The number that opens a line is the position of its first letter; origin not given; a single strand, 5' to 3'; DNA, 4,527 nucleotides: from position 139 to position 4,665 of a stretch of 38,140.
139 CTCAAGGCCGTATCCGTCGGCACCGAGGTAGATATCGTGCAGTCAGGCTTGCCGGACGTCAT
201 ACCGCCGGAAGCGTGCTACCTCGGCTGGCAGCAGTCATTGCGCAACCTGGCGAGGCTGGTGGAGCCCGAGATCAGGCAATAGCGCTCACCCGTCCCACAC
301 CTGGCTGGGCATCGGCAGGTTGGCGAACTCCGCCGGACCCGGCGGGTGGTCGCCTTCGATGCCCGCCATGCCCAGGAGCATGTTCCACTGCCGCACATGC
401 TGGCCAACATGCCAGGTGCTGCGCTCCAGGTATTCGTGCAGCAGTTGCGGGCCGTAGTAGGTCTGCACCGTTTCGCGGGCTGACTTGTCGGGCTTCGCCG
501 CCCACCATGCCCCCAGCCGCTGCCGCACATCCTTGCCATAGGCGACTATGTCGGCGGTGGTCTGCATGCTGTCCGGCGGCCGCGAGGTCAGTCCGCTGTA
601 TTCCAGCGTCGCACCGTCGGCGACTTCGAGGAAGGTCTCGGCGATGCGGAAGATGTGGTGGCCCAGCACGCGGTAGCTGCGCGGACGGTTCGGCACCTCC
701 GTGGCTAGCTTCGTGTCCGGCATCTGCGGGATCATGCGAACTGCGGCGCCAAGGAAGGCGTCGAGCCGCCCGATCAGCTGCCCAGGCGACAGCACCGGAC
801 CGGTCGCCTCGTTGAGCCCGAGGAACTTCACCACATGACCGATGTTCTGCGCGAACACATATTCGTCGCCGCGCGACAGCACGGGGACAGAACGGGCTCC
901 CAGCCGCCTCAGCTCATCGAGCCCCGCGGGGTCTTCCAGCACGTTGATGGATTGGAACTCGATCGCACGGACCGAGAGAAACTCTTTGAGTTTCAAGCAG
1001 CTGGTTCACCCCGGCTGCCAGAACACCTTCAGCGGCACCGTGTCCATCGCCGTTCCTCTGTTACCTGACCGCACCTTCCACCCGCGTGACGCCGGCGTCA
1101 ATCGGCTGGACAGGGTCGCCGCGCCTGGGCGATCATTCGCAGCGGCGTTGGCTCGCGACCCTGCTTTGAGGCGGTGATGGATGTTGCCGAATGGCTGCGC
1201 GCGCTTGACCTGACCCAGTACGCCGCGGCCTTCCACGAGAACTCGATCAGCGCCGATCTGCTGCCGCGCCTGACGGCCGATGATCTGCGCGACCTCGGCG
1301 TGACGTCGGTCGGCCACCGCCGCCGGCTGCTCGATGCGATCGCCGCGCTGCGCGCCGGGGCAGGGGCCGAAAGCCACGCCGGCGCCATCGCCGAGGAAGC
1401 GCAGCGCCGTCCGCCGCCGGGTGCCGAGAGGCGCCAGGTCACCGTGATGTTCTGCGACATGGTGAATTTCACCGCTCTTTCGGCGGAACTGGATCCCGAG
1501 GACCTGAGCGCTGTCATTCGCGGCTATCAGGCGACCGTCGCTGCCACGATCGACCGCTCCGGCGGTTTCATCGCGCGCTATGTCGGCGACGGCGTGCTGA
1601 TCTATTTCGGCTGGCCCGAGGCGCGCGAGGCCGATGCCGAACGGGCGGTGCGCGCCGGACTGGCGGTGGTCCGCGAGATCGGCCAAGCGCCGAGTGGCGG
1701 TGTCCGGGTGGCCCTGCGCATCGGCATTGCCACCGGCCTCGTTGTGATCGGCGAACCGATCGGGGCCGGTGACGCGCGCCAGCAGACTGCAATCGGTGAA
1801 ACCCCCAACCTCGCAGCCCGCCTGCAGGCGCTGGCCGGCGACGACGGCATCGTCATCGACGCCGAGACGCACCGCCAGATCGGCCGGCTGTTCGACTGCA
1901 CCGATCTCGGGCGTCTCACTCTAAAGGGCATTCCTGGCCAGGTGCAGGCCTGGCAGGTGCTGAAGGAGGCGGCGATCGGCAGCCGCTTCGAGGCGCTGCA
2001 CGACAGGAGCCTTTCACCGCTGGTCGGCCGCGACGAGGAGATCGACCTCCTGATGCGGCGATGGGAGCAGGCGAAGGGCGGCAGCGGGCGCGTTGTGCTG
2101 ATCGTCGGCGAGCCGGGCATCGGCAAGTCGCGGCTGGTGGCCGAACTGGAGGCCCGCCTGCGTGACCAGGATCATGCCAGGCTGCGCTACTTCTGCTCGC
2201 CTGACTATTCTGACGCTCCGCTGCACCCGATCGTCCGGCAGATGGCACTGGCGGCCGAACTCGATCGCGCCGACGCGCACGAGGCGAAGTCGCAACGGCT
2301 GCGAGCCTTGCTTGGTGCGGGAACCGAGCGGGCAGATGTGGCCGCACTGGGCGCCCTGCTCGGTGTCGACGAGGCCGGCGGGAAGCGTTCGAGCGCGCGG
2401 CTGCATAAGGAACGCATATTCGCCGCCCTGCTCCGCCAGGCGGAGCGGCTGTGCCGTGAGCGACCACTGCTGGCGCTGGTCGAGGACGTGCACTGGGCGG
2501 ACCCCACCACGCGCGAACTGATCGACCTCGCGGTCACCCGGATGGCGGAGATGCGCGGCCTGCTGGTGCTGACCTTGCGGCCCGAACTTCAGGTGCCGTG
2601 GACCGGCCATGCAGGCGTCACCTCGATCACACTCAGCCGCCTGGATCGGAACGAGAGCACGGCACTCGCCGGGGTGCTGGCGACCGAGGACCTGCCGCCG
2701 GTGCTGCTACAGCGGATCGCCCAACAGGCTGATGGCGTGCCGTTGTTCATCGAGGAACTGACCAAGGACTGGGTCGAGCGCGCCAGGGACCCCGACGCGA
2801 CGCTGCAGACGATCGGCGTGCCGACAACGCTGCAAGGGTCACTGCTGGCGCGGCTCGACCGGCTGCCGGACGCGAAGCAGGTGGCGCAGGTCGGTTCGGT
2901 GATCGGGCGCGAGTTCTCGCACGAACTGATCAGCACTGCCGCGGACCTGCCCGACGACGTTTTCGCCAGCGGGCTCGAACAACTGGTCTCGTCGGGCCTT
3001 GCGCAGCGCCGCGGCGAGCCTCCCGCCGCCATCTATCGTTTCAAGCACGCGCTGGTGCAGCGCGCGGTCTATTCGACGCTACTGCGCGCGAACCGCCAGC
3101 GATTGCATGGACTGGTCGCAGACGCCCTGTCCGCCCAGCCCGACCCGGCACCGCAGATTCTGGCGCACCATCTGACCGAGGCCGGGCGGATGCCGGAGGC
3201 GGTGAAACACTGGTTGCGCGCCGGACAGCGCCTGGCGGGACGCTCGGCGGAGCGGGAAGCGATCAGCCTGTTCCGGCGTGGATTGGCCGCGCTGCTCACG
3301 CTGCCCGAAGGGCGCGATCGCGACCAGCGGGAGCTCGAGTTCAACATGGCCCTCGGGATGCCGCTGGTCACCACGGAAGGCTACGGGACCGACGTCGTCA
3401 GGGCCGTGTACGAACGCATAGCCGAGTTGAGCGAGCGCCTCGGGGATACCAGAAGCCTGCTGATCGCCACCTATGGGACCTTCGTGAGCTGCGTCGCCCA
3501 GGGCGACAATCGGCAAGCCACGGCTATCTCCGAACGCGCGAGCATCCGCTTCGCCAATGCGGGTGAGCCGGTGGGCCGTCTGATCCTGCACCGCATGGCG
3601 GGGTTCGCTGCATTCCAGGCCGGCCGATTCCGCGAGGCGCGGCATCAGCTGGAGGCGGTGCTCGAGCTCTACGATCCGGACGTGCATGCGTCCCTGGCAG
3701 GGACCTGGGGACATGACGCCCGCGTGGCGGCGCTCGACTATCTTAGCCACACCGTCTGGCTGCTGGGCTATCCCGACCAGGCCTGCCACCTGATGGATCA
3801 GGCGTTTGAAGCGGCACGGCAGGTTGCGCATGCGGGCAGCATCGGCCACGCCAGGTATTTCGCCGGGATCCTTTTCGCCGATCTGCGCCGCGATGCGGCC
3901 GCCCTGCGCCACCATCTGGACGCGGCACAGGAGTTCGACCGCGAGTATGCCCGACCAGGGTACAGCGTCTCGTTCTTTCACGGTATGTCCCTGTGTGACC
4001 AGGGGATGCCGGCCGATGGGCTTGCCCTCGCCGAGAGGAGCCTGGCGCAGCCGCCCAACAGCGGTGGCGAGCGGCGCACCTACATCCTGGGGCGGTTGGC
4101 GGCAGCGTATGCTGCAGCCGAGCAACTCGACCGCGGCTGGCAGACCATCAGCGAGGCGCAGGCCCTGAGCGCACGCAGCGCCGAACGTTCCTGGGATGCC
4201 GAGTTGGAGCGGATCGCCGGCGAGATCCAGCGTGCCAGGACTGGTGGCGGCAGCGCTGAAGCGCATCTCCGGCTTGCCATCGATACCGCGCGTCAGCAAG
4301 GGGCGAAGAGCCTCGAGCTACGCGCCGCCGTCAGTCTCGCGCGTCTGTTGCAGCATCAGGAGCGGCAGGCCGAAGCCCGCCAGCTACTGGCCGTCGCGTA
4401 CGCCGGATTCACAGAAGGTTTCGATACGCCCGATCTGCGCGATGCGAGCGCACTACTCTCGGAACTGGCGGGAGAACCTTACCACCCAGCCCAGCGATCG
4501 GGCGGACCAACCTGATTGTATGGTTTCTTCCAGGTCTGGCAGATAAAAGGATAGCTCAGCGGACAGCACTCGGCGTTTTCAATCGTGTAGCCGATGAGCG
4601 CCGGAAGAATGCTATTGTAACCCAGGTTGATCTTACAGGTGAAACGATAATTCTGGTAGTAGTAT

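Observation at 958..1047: In-frame TGA replaces the first Cys of the CxxC motif in a glutaredoxin-DinB fusion: selenocysteine candidate or fresh pseudogene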

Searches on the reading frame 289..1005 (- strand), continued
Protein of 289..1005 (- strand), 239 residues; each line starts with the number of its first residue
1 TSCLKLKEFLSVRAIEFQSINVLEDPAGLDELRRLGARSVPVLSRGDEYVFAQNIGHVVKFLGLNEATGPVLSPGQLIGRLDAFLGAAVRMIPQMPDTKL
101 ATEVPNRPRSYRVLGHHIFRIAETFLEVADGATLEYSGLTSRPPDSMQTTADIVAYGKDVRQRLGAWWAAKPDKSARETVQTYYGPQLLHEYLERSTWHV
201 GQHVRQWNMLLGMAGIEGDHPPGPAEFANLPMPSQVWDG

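Call 87: get_annotated_region(hit=H5, flank=9000)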
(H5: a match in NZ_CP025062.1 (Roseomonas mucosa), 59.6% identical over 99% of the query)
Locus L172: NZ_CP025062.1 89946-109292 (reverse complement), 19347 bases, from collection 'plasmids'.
description: Roseomonas mucosa strain HV2 plasmid unnamed1, complete sequence
organism: Roseomonas mucosa (NCBI taxid 207340)
taxonomy: Bacteria; Pseudomonadota; Alphaproteobacteria; Rhodospirillales; Acetobacteraceae; Roseomonas; Roseomonas mucosa
host: -; source: Homo sapiens,Clinical, healthy, human skin; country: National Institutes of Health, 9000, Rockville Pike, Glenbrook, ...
typing (MOB-suite, as given by PLSDB): non-mobilizable
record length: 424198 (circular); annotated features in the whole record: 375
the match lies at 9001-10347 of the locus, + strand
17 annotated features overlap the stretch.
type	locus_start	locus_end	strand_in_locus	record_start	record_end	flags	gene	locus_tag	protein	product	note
CDS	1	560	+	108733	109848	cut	-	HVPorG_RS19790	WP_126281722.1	hypothetical protein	-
CDS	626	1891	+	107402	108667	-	-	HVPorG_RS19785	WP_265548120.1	FAD-dependent oxidoreductase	-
CDS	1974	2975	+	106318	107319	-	-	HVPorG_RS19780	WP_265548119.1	4-hydroxyproline epimerase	-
CDS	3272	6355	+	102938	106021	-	fdnG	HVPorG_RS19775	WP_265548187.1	formate dehydrogenase-N subunit alpha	GO:0015942 - formate metabolic process [Evidence IEA]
CDS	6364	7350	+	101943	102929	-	fdxH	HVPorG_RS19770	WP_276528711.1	formate dehydrogenase subunit beta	GO:0045333 - cellular respiration [Evidence IEA]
CDS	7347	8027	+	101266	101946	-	-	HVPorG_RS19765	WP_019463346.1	formate dehydrogenase subunit gamma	GO:0009061 - anaerobic respiration [Evidence IEA]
CDS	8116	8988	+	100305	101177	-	fdhE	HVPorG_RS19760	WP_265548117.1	formate dehydrogenase accessory protein FdhE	-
CDS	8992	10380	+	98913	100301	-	selA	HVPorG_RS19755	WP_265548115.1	L-seryl-tRNA(Sec) selenium transferase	GO:0016260 - selenocysteine biosynthetic process [Evidence IEA]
CDS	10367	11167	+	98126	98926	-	-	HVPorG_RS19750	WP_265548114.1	tetratricopeptide repeat protein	-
CDS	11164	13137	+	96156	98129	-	selB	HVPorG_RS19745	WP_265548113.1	selenocysteine-specific translation elongation factor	GO:0001514 - selenocysteine incorporation [Evidence IEA]; GO:0006414 - translational elongation [Evidence IEA]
CDS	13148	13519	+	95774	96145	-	-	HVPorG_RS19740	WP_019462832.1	hypothetical protein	-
CDS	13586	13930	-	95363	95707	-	-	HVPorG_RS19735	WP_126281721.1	hypothetical protein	-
CDS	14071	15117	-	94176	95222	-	selD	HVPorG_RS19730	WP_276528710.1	selenide, water dikinase SelD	GO:0016260 - selenocysteine biosynthetic process [Evidence IEA]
CDS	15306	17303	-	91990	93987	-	-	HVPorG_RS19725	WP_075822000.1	FAD-binding monooxygenase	-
CDS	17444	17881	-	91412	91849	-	-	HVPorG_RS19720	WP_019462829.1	MarR family transcriptional regulator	-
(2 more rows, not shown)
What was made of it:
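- On Bacterial selenoprotein gene (SelB/SECIS-decoded UGA): Cultured Acetobacteraceae have the full set (call 87).
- A Roseomonas mucosa plasmid carries fdnGHI-fdhE-selA-selB-selD (call 87).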

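Call 89: find_homologous_proteins(query=L172:8992-10380:+, max_evalue=1e-30)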
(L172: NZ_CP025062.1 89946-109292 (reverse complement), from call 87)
Query L172:8992-10380:+ (462 aa): 8000 proteins with E <= 1e-30 among 8000 candidates; the best 120 are listed.
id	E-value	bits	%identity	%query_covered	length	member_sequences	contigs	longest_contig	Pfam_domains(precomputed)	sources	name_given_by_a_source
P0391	1.5e-281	952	99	100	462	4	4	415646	PF03841.20,PF12390.14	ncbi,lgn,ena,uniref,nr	ncbi:L-seryl-tRNA(Sec) selenium transferase (plasmid) [Roseomonas mucosa]|uniref:L-seryl-tRNA(Sec) s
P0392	2.0e-259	879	92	100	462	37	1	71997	PF03841.20,PF12390.14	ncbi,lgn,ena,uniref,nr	ncbi:L-seryl-tRNA(Sec) selenium transferase [Roseomonas gilardii]|uniref:L-seryl-tRNA(Sec) selenium 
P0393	2.6e-259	879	92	100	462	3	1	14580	PF03841.20,PF12390.14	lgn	-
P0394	3.5e-258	875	92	100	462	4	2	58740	PF03841.20,PF12390.14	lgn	-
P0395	5.2e-241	818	88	99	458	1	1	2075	PF03841.20,PF12390.14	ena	-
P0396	2.2e-214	731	80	99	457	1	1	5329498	PF03841.20,PF12390.14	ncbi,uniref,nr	ncbi:L-seryl-tRNA(Sec) selenium transferase [Roseomonas sp. OT10]|uniref:L-seryl-tRNA(Sec) selenium 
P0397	3.3e-211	720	79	99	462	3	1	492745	PF03841.20,PF12390.14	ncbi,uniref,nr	ncbi:L-seryl-tRNA(Sec) selenium transferase [Roseomonas indoligenes]|uniref:L-seryl-tRNA(Sec) seleni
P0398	3.6e-210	717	78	99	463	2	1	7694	PF03841.20,PF12390.14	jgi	-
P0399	6.2e-210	716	78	99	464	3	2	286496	PF03841.20,PF12390.14,PF01212.28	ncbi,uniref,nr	ncbi:L-seryl-tRNA(Sec) selenium transferase [Pseudoroseomonas ludipueritiae]|uniref:L-seryl-tRNA(Sec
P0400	8.6e-210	715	78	100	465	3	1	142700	PF03841.20,PF12390.14,PF01212.28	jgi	jgi:L-seryl-tRNA(Ser) seleniumtransferase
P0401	1.2e-209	715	79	99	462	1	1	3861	PF03841.20,PF12390.14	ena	-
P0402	3.5e-209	713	78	100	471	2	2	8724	PF03841.20,PF12390.14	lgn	-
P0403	9.1e-208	709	78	97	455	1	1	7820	PF03841.20,PF12390.14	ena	-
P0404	1.3e-207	708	78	97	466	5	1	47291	PF03841.20,PF12390.14,PF01212.28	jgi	jgi:L-seryl-tRNA(Ser) seleniumtransferase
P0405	5.1e-207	706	78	99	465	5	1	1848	PF03841.20,PF12390.14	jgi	jgi:L-seryl-tRNA(Ser) seleniumtransferase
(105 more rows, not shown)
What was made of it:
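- SelA is named in many genera of the family (call 89).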

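Call 92: list_cluster_members(proteins=[P0126, P0124, P0134, P0025])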
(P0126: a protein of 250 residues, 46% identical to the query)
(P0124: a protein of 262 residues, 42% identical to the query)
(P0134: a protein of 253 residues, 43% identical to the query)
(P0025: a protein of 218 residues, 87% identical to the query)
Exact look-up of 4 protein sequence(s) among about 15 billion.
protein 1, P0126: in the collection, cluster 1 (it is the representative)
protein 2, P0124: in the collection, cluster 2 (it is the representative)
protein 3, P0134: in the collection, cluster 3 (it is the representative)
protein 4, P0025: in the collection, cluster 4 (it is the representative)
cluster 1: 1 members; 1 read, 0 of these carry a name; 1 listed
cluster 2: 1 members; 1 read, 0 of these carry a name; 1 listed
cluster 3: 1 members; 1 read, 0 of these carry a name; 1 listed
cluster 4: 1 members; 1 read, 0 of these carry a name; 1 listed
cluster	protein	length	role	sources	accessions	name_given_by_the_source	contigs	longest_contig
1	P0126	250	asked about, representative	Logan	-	-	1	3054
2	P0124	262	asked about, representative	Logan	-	-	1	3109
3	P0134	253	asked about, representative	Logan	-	-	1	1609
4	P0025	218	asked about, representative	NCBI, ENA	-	-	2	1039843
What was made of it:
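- Tried and rejected: Returned none (call 92).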

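Call 101: search_protein_families(library=pfam, proteins=[L092:969-2393:-, L092:691-972:-, L092:5381-7306:+, L092:7525-8121:-, L092:8132-8695:-, L092:8827-9198:-, L138:3209-4057:+, L138:3783-4415:+, L138:4896-5294:+, L138:6655-7749:-], max_evalue=0.001)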
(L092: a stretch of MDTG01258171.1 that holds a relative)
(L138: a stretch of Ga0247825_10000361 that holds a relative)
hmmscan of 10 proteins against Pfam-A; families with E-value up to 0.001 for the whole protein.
L092:969-2393:- (474 aa): 0 families

L092:691-972:- (93 aa): 1 family
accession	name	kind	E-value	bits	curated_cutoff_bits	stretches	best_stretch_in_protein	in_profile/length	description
PF24696.1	UGSC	-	3.3e-13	50.6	25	1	6-93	2-92/172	UGSC family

L092:5381-7306:+ (641 aa): 5 families
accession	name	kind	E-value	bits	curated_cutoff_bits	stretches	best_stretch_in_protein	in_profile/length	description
PF00009.33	GTP_EFTU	-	3.6e-32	111.9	26.5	1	2-161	5-182/188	Elongation factor Tu GTP binding domain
PF25461.1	Beta-barrel_SelB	-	9.3e-20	71.2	27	1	281-358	10-79/80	Selenocysteine-specific elongation factor, beta-barrel domain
PF09107.17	SelB-wing_3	-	2.2e-12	46.8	23.2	1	589-628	7-46/47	Elongation factor SelB, winged helix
PF03144.31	GTP_EFTU_D2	-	2.8e-09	37.7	30.3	1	191-256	1-69/73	Elongation factor Tu domain 2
PF01926.29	MMR_HSR1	-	0.00028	21.4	21.9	1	3-100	2-101/113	50S ribosome-binding GTPase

L092:7525-8121:- (198 aa): 1 family
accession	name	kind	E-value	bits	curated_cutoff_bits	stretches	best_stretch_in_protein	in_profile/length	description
PF02775.26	TPP_enzyme_C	-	1.3e-16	61.1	21.9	1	48-152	25-140/151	Thiamine pyrophosphate enzyme, C-terminal TPP binding domain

L092:8132-8695:- (187 aa): 0 families

L092:8827-9198:- (123 aa): 1 family
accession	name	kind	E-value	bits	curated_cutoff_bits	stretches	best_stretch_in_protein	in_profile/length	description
PF02633.19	Creatininase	-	5.2e-16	59.2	31.3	1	8-108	152-237/238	Creatinine amidohydrolase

L138:3209-4057:+ (282 aa): 0 families

L138:3783-4415:+ (210 aa): 0 families

L138:4896-5294:+ (132 aa): 0 families

L138:6655-7749:- (364 aa): 1 family
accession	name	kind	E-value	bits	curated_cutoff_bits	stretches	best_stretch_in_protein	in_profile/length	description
PF00724.26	Oxidored_FMN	-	4.8e-58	197.5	27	1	5-336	2-337/342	NADH:flavin oxidoreductase / NADH oxidase family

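Call 103: search_protein_families(library=pfam, proteins=[P0206, L092:969-2393:-], max_evalue=0.01)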
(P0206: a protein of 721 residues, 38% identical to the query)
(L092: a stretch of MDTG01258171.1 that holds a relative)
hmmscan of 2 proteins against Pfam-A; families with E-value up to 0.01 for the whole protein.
P0206 (721 aa): 4 families
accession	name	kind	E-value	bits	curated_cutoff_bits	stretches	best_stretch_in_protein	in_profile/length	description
PF03972.19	MmgE_PrpD_N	-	3.5e-65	220.1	32.1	1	6-249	1-241/244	MmgE/PrpD N-terminal domain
PF19305.4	MmgE_PrpD_C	-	4.6e-31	108.4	32.1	1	270-435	1-163/173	MmgE/PrpD C-terminal domain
PF00462.30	Glutaredoxin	-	3e-10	40.6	22.9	1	471-529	1-60/60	Glutaredoxin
PF12867.12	DinB_2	-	0.0017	19.2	24.8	1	567-686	9-128/128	DinB superfamily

L092:969-2393:- (474 aa): 0 families

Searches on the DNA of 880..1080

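Call 32: search_rna_families(source=window, start=880, end=1080, threshold=evalue, max_evalue=10, show_alignments=3)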
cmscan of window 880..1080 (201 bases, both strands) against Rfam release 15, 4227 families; matches with E-value up to 10: 1.
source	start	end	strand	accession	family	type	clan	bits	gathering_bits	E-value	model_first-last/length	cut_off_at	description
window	930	954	-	RF04306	HCV_SL8001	Cis-reg;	-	12.4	41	6.1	1-58/58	no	Hepatitis C virus stem-loop SL8001 RNA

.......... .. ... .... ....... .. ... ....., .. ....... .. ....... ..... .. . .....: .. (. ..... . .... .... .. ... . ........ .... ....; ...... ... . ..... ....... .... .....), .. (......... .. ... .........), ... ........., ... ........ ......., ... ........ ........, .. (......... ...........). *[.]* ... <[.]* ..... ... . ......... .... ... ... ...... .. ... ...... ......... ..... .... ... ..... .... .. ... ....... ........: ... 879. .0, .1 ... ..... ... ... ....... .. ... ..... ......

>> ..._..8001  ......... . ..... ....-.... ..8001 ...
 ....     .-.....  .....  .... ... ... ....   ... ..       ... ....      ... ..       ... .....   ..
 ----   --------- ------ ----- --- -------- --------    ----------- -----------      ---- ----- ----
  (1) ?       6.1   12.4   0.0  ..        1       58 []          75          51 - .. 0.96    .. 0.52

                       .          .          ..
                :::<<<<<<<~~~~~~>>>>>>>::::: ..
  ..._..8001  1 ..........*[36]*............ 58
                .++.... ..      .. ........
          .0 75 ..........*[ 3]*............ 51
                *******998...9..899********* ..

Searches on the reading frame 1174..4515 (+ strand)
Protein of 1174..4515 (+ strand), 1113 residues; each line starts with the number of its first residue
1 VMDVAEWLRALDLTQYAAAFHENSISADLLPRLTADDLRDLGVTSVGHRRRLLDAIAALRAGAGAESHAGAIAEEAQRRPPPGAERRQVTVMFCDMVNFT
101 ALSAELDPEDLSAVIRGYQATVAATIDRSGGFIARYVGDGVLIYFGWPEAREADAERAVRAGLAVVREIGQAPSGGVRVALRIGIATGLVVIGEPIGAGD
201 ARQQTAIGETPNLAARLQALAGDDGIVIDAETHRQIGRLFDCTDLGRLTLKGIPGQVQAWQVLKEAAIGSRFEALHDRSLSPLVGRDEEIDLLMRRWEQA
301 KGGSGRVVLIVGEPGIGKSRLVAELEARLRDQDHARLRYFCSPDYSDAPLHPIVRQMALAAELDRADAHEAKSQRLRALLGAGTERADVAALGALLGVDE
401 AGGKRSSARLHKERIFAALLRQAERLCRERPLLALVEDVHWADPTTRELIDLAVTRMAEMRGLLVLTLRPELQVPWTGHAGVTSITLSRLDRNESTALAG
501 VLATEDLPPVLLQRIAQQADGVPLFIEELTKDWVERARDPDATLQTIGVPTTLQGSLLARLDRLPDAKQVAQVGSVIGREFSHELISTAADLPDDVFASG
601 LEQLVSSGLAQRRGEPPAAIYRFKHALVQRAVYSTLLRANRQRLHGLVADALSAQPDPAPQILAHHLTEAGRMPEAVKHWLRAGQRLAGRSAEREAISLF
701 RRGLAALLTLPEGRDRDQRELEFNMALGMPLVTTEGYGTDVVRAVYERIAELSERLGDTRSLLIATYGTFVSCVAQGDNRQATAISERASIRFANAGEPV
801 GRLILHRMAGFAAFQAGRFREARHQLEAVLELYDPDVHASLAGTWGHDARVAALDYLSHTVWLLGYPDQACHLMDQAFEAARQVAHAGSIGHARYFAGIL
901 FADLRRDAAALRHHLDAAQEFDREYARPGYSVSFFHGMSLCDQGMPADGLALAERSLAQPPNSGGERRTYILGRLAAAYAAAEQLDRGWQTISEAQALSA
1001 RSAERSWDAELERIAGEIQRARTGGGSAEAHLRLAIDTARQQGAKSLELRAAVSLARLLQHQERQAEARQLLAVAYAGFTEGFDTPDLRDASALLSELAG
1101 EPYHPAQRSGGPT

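Call 74: search_protein_families(library=pfam, proteins=[window:1174-4515:+], max_evalue=0.0001)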
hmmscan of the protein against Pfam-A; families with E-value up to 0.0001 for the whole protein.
window:1174-4515:+ (1113 aa): 6 families
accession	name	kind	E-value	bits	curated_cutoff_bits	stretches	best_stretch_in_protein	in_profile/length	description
PF13191.12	AAA_16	-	1.7e-22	81.1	32.6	1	282-465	1-166/167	AAA ATPase domain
PF00536.37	SAM_1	-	1.8e-19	70.3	23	1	2-60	6-64/64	SAM domain (Sterile alpha motif)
PF00211.25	Guanylate_cyc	-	1.8e-18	67.2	21.9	1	87-262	7-181/183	Adenylate and Guanylate cyclase catalytic domain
PF07647.24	SAM_2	-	1.3e-15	57.7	20.5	1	3-60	8-66/66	SAM domain (Sterile alpha motif)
PF13401.12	AAA_22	-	1.5e-05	25.8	27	0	305-401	5-93/130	AAA domain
PF13424.12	TPR_12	-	4.1e-05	24.1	30.1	0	774-833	14-75/77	Tetratricopeptide repeat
